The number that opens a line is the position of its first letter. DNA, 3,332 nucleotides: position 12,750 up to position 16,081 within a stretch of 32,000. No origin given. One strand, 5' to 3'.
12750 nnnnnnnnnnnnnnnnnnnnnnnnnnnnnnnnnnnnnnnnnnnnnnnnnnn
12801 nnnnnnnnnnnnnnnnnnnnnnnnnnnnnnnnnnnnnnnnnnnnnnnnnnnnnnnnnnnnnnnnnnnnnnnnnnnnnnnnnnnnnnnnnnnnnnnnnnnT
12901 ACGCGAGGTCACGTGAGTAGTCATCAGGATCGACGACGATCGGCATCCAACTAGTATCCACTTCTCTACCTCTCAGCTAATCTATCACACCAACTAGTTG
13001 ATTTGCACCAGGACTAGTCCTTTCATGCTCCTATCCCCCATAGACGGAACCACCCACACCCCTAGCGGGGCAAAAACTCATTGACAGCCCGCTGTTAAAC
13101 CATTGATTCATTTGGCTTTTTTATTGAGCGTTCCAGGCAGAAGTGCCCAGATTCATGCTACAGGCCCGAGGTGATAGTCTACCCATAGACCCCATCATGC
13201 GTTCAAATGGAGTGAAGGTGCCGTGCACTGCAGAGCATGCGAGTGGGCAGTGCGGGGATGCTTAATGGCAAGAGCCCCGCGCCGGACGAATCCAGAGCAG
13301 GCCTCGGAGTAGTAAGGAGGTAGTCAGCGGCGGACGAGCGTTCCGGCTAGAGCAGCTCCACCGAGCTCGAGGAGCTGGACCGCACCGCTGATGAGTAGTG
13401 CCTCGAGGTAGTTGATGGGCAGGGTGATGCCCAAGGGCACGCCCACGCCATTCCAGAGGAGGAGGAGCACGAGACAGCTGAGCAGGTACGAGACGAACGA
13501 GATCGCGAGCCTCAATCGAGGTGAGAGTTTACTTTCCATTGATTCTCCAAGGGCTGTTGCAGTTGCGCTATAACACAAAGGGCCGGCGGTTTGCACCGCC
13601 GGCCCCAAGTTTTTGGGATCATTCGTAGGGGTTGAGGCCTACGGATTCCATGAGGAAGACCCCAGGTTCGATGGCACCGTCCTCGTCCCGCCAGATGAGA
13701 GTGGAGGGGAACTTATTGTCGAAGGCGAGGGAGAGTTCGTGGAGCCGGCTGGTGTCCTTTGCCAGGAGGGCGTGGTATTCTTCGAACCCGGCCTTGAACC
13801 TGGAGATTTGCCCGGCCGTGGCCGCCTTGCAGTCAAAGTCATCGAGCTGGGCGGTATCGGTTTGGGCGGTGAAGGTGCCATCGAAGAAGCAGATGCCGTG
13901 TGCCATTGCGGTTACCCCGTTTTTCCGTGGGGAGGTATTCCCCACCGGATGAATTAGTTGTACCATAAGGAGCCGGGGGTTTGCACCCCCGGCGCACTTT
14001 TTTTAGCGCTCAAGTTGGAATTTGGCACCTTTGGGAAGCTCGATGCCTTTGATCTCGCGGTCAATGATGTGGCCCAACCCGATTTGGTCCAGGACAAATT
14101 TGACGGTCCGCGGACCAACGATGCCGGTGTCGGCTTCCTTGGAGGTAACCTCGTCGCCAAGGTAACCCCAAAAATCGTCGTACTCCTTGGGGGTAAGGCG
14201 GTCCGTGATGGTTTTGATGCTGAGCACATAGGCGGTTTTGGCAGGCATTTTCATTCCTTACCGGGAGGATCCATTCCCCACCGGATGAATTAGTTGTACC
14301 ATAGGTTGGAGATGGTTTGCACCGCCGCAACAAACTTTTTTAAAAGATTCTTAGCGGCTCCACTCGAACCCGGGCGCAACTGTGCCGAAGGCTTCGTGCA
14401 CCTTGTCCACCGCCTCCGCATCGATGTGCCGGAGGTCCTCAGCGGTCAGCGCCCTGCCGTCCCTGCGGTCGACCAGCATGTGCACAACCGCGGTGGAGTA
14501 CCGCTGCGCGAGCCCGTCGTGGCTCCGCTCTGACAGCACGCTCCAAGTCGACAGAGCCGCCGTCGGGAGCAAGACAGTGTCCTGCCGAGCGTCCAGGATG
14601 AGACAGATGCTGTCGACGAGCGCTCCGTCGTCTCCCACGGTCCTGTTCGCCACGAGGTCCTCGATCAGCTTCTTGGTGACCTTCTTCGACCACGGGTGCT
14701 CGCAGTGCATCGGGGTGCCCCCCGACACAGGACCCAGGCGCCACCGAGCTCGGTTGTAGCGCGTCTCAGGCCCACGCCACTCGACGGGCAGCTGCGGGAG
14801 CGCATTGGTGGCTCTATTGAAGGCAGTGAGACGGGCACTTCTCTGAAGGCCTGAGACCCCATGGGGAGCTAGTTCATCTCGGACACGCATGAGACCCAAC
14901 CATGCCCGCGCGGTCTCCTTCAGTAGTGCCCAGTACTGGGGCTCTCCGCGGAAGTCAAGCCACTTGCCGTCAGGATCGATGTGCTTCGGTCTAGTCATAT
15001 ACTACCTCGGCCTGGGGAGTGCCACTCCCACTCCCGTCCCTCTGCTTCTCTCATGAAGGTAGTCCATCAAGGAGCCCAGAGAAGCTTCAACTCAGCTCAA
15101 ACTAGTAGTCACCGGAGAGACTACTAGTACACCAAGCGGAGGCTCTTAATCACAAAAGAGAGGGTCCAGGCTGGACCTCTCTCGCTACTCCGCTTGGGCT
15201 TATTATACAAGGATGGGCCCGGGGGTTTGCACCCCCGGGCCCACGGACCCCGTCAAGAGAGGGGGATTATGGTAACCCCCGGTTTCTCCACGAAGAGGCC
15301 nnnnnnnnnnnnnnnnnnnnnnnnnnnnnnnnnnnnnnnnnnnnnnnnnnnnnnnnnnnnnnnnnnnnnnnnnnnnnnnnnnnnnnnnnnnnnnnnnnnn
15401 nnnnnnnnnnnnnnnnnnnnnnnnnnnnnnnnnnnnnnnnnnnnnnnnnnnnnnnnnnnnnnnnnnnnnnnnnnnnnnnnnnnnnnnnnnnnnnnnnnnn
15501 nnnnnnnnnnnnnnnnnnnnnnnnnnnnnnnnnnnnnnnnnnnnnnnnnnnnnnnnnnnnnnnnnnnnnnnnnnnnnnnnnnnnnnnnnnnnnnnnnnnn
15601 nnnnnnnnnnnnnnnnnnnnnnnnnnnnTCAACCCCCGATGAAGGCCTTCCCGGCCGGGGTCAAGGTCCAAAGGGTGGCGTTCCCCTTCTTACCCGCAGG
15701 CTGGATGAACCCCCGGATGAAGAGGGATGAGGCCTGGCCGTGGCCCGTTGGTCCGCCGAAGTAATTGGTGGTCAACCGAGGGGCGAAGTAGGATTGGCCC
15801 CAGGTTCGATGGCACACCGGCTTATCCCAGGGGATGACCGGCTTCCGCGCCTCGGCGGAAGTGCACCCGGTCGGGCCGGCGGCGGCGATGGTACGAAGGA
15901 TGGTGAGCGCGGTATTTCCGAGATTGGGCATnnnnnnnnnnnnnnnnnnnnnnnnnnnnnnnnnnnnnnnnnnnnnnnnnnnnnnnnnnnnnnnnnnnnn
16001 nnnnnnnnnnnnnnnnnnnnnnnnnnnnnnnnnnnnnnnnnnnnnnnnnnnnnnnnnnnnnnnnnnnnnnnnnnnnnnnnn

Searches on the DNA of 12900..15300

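Call 92: search_rna_families(source=window, start=12900, end=15300, threshold=evalue, max_evalue=1)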
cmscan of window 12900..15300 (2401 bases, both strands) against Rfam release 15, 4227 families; matches with E-value up to 1: 2.
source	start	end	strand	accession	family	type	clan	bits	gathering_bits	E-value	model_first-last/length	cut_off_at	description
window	13566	13639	-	RF00519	suhB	Gene; sRNA;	CL00108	23.3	41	0.065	1-77/77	no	Makes More Granules Regulator RNA (mmgR)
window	15214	15243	-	RF00776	mir-540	Gene; miRNA;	-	21.7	80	0.99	1-67/67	no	mir-540 microRNA precursor family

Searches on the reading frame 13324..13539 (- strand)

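Call 12: search_protein_families(library=pfam, proteins=[window:13324-13539:-], max_evalue=0.01)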
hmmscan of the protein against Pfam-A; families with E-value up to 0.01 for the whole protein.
window:13324-13539:- (71 aa): 1 family
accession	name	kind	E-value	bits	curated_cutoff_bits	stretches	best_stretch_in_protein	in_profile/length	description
PF07441.16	BofA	-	7.3e-05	23.3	26.1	1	8-52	16-59/75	SigmaK-factor processing regulatory protein BofA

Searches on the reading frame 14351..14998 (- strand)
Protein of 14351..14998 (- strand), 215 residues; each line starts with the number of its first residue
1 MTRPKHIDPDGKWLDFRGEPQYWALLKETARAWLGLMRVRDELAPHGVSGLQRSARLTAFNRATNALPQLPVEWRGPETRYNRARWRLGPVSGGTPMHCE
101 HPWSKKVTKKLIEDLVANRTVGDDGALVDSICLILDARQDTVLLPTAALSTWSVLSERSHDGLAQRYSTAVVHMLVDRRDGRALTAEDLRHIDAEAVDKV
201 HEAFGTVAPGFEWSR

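Call 12: search_protein_families(library=pfam, proteins=[window:14351-14998:-], max_evalue=0.01)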
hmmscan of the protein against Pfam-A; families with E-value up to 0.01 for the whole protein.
window:14351-14998:- (215 aa): 0 families

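Call 71: search_solved_structures(query=window:14351-14998:-, max_evalue=10)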
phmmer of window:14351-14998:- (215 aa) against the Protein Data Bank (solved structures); distinct sequences matched with E-value up to 10: 1.
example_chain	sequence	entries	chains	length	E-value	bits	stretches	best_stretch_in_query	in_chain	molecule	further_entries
4pq8_A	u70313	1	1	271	3.4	10.4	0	25-71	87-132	DESIGNED PROTEIN OR465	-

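Call 73: search_protein_families(library=ncbifam, proteins=[window:14351-14998:-], max_evalue=0.1)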
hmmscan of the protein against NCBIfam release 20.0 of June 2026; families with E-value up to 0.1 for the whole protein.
window:14351-14998:- (215 aa): 0 families

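Call 84: search_protein_representatives(protein=window:14351-14998:-)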
Query: 215 residues. Proteins with E-value up to 0.001 (for the whole library): 37; up to 1e-10: 31; up to 1e-30: 8. The best 37 are listed.
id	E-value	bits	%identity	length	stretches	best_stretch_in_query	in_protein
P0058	4.2e-98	343.7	69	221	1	1-214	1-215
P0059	4.7e-72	258.5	100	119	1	97-215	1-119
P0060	6.4e-34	133.9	45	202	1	7-205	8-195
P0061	3.6e-33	131.4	46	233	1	4-202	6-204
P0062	5.9e-33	130.7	39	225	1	2-195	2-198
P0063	9.5e-33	130.0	41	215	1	5-203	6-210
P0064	2.2e-32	128.8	44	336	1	7-203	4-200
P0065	1.3e-31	126.3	40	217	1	7-202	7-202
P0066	9.7e-30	120.2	39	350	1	2-200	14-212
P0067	2.0e-29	119.2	40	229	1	6-207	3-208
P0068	1.7e-28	116.1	40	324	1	7-204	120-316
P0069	9.3e-28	113.7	37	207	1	8-200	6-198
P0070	4.6e-27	111.4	43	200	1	13-207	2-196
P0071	5.1e-27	111.3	36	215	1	7-198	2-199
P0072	1.4e-26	109.9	39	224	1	7-206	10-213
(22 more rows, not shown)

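Call 87: search_protein_families(library=pfam, alignment_id=A3, max_evalue=0.01)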
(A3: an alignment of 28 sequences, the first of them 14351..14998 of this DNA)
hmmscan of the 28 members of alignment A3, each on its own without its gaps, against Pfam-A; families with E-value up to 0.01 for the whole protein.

A. member 1, window:14351-14998:- (215 aa): 0 families

B. families by the number of members that match (of 28 scanned): 0 families

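Call 88: search_solved_structures(query=A3, max_evalue=10)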
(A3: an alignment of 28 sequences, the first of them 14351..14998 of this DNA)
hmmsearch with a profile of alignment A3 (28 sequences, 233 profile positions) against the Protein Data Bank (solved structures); distinct sequences matched with E-value up to 10: 1.
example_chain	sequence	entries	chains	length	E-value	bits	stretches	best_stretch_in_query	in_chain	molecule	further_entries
1tzt_A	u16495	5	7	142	0.15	14.5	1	125-217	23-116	N utilization substance protein B homolog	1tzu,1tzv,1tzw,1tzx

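Call 95: predict_structure(alignment_id=A3)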
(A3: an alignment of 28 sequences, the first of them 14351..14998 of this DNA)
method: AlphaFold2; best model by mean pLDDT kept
length: 215 residues; sequences in the alignment: 28
mean_pLDDT: 92.8   pTM: 0.89
mean pLDDT of the five models: 92.8, 92.6, 92.0, 91.8, 90.0
residues with pLDDT >= 90: 183; 70-90: 24; 50-70: 8; < 50: 0
segments of 3 or more residues with pLDDT < 50: none
pLDDT, mean of each block of 10 residues (from residue 1): 87 96 97 95 76 92 92 93 96 93 95 96 94 97 95 93 92 87 95 96 96 83
secondary structure, 60 per line:
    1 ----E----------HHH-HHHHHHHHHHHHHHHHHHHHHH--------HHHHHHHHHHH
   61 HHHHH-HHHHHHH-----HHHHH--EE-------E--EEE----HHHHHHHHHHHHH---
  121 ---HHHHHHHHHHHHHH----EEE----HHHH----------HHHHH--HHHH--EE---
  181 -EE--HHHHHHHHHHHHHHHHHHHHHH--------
elements in order: H20-41 H50-65 H67-73 H79-83 E98-100 H105-117 H124-137 E142-144 H149-152 H163-167 H170-173 H186-207

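Call 99: fold_search(model_id=the predicted structure, library=pdb)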
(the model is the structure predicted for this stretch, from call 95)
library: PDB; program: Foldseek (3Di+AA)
matches with E <= 10: 120; with E <= 0.001: 0
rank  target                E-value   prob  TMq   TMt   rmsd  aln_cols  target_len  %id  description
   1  6ta5_D                3.7e-01  0.21  0.23  0.15  24.0       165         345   13  OprM-MexA complex from the MexAB-OprM Pseudomonas aeruginosa whole assembly reconstituted in nanodiscs (released 2020-09-16)
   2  6ta5_E                5.3e-01  0.12  0.20  0.14  25.2       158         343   16  OprM-MexA complex from the MexAB-OprM Pseudomonas aeruginosa whole assembly reconstituted in nanodiscs (released 2020-09-16)
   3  9a2v_MODEL_1_A        5.9e-01  0.08  0.17  0.11  26.9       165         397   14  Model of E. coli AcrA by in-cell photo-crosslinking MS and deep learning (released 2023-02-24)
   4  6iok_J                7.1e-01  0.12  0.20  0.15  23.5       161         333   14  Cryo-EM structure of multidrug efflux pump MexAB-OprM (0 degree state) (released 2019-04-03)
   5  1t5e_A                8.4e-01  0.11  0.21  0.20  23.9       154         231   14  The structure of MexA (released 2004-05-18)
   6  4biu_D                8.9e-01  0.14  0.21  0.17  13.7       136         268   13  Crystal structure of CpxAHDC (orthorhombic form 1) (released 2014-02-12)
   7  1vf7_M                8.9e-01  0.11  0.21  0.20  24.1       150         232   14  Crystal structure of the membrane fusion protein, MexA of the multidrug transporter (released 2004-05-25)
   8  1vf7_E                8.9e-01  0.10  0.21  0.18  23.9       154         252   14  Crystal structure of the membrane fusion protein, MexA of the multidrug transporter (released 2004-05-25)
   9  6iol_N                1.0e+00  0.13  0.23  0.16  24.8       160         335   13  Cryo-EM structure of multidrug efflux pump MexAB-OprM (60 degree state) (released 2019-04-03)
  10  4biz_F                1.0e+00  0.06  0.16  0.16  16.3       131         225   14  Crystal structure of CpxAHDC (orthorhombic form 2) (released 2014-04-23)
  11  7xge_G                1.1e+00  0.08  0.20  0.24  18.3       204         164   12  Crystal structure of MCL-1 in complex with computationally designed inhibitor protein (released 2022-07-20)
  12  2f1m_D                1.1e+00  0.08  0.16  0.15  10.7       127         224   15  Conformational flexibility in the multidrug efflux system protein AcrA (released 2006-03-21)
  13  6iok_K                1.3e+00  0.14  0.21  0.15   8.0       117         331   18  Cryo-EM structure of multidrug efflux pump MexAB-OprM (0 degree state) (released 2019-04-03)
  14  9tg4_E                1.3e+00  0.06  0.18  0.13  24.3       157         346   13  Structure of the YbjP lipoprotein bound to the AcrABZ-TolC efflux pump (released 2026-04-08)
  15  2f1m_A                1.5e+00  0.06  0.16  0.15  11.2       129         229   16  Conformational flexibility in the multidrug efflux system protein AcrA (released 2006-03-21)
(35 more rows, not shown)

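Call 122: search_protein_families(library=phrogs, proteins=[window:14351-14998:-], max_evalue=0.01)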
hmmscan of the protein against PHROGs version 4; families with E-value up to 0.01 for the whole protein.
window:14351-14998:- (215 aa): 0 families

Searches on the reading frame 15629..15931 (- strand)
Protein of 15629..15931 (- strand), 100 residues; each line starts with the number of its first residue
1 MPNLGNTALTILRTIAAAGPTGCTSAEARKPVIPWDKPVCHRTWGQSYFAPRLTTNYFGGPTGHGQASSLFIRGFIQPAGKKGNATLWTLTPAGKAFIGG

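Call 7: search_protein_families(library=pfam, proteins=[window:15629-15931:-], max_evalue=0.01)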
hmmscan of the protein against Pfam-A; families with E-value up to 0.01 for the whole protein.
window:15629-15931:- (100 aa): 0 families

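Call 8: search_protein_families(library=phrogs, proteins=[window:15629-15931:-], max_evalue=0.01)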
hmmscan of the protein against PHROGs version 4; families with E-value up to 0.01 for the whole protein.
window:15629-15931:- (100 aa): 0 families

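Call 73: search_protein_families(library=ncbifam, proteins=[window:15629-15931:-], max_evalue=0.1)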
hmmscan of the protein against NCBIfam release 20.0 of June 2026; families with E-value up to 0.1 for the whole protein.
window:15629-15931:- (100 aa): 0 families

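Call 76: find_homologous_proteins(query=window:15629-15931:-, max_evalue=0.001)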
Query window:15629-15931:- (100 aa): 3 proteins with E <= 0.001 among 6 candidates.
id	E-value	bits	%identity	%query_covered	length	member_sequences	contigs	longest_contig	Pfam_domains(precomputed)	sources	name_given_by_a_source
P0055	9.9e-63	227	100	100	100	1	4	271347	-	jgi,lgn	jgi:hypothetical protein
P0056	9.1e-50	185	84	99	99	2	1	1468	-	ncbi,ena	-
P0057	4.1e-45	170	80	95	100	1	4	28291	-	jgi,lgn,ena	-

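Call 78: find_encoding_contigs(protein=P0057, flank=10000, max_places=3)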
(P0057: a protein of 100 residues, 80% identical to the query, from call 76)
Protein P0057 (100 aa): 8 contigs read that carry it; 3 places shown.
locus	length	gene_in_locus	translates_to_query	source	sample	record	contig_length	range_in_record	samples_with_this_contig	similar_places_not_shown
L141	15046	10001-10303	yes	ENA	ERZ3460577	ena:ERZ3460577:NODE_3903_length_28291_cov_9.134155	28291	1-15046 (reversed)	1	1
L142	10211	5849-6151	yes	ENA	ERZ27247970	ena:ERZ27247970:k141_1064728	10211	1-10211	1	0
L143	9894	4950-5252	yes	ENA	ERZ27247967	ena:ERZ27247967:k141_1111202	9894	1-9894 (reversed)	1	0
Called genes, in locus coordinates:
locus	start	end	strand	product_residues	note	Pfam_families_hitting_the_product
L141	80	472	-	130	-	-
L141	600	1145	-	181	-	-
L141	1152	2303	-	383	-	PF07728:AAA_5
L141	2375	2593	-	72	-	-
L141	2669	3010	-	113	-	-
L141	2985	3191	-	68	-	-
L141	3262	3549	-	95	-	-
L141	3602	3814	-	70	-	-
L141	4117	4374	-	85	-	-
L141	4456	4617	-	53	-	-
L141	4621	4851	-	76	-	-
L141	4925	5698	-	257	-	PF20720:nSTAND3 (faint), PF06745:ATPase, PF13481:AAA_25 (weak), PF13401:AAA_22 (weak)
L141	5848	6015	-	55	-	-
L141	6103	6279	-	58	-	-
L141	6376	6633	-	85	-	-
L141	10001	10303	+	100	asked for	-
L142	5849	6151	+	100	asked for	-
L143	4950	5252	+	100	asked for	-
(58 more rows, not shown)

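Call 83: find_encoding_contigs(protein=P0056, flank=5000, max_places=3)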
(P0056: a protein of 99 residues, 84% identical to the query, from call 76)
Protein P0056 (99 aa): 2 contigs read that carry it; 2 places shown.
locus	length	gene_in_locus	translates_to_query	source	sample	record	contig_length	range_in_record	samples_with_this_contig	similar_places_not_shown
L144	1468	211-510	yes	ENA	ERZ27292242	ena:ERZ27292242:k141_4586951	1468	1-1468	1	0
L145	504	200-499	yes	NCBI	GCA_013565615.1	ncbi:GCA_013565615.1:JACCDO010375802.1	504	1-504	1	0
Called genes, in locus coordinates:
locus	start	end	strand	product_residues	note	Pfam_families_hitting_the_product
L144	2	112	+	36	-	?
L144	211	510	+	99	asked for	-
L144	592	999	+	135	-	-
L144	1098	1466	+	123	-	?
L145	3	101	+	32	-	?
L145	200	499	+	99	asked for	-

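Call 122: search_protein_families(library=phrogs, proteins=[window:15629-15931:-], max_evalue=0.01)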
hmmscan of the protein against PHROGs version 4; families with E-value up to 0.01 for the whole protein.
window:15629-15931:- (100 aa): 0 families
